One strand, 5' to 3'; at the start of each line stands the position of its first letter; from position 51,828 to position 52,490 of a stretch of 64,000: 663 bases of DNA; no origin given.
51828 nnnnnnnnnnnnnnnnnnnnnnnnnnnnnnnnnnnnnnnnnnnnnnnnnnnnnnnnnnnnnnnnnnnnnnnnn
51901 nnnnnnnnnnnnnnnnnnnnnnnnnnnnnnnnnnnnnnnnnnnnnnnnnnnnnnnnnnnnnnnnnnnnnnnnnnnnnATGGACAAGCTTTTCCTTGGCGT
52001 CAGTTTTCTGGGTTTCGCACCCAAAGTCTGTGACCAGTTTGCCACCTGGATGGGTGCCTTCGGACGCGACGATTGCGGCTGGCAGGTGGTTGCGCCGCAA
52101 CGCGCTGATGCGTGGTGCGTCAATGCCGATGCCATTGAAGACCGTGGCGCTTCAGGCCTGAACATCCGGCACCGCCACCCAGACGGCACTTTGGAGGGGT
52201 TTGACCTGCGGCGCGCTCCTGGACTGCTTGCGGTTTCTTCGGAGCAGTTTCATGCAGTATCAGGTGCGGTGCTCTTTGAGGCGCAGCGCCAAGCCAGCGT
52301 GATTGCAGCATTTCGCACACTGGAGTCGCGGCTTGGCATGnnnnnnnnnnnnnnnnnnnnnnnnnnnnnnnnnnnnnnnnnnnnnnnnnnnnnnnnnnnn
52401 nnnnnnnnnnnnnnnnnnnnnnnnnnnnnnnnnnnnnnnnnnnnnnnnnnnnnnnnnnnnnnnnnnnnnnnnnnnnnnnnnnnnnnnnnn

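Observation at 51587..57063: Three-gene cassette splits the conserved yraN-SIS-BON locus: unknown protein + eroded kinase core + SARP-STAND-TPR protein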

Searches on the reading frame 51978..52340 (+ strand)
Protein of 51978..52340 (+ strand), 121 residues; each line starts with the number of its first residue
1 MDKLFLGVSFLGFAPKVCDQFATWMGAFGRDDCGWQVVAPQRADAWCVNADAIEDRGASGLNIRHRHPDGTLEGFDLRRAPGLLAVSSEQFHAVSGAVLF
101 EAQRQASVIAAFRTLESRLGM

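Call 71: search_protein_families(library=pfam, proteins=[window:51978-52340:+], max_evalue=10)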
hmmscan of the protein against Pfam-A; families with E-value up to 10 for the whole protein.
window:51978-52340:+ (121 aa): 0 families
